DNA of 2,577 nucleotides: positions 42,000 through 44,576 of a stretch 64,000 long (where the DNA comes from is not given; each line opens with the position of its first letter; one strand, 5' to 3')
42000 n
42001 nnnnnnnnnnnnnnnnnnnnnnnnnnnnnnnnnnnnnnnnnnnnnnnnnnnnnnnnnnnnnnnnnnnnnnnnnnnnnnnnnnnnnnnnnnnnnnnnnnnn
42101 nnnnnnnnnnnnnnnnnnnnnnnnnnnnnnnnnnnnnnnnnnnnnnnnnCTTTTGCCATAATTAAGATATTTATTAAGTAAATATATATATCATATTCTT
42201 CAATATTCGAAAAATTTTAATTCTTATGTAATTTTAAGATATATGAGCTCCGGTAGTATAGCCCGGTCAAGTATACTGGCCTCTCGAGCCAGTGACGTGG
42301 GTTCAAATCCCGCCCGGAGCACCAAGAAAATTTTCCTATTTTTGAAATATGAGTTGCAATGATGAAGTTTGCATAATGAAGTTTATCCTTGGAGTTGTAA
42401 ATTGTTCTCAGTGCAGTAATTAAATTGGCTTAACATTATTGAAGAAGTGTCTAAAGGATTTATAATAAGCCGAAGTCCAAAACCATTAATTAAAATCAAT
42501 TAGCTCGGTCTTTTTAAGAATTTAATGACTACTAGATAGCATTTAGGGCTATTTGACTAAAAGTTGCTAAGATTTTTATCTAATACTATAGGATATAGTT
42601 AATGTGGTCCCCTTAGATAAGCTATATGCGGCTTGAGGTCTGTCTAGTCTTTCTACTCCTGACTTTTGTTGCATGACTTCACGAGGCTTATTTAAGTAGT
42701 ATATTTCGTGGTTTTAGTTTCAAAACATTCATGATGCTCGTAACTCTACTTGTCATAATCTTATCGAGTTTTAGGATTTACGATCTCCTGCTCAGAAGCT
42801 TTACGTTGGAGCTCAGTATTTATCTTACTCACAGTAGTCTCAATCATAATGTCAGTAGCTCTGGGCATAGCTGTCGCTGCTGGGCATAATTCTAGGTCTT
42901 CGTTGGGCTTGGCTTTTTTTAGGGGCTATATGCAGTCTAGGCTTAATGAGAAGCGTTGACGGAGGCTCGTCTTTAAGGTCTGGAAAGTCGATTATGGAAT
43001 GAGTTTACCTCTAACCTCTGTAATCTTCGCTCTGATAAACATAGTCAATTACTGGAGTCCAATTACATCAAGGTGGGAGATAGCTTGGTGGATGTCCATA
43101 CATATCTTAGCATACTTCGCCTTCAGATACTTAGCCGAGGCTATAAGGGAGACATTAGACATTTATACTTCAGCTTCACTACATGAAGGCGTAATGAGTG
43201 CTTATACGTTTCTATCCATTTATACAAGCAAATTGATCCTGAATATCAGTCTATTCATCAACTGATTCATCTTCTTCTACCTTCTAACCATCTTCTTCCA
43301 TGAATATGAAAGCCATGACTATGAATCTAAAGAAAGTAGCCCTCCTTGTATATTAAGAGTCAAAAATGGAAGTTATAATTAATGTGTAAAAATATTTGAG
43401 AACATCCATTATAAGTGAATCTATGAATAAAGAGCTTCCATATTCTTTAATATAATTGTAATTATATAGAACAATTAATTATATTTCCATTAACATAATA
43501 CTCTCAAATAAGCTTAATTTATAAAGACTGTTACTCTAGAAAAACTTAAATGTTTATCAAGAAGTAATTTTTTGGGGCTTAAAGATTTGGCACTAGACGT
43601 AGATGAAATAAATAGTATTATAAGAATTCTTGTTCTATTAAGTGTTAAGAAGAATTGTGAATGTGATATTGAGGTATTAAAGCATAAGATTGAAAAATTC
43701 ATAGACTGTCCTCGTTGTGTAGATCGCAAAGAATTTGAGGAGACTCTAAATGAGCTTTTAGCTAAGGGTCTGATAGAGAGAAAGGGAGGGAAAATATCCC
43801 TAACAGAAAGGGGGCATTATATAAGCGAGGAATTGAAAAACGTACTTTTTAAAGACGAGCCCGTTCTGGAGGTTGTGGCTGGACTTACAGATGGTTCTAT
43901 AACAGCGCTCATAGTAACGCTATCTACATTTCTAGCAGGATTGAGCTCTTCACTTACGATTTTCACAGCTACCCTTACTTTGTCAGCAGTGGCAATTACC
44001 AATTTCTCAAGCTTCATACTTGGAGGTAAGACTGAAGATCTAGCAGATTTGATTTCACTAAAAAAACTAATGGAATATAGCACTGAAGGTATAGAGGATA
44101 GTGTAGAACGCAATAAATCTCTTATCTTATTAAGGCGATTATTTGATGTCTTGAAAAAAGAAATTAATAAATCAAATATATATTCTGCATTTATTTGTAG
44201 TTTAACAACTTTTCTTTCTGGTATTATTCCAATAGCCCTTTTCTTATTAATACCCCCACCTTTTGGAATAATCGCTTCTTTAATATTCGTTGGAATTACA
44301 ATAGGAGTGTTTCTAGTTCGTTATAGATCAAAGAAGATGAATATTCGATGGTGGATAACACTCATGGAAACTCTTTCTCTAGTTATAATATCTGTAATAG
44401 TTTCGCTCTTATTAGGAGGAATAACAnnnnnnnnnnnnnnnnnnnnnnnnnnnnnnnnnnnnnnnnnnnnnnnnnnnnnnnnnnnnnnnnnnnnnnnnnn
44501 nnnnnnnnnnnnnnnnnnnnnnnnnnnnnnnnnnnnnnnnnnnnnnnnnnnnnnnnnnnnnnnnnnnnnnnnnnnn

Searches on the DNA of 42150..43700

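Call 82: search_rna_families(source=window, start=42150, end=43700, threshold=evalue, max_evalue=0.1)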
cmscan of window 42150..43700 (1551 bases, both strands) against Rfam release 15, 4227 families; matches with E-value up to 0.1: 1.
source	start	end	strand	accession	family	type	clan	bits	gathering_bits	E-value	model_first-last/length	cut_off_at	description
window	42247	42321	+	RF00005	tRNA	Gene; tRNA;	CL00001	62.8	29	7.5e-13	1-71/71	no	tRNA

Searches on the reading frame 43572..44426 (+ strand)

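Call 15: search_protein_families(library=pfam, proteins=[window:43572-44426:+], max_evalue=0.001)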
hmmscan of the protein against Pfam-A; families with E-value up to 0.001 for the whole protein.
window:43572-44426:+ (285 aa): 2 families
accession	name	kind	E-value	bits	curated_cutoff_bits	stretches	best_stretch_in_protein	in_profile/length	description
PF01988.24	VIT1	-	0.0004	20.7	28.1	1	192-282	123-213/214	VIT family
PF14947.12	HTH_45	-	0.00079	19.8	25.5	0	53-91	34-72/77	Winged helix-turn-helix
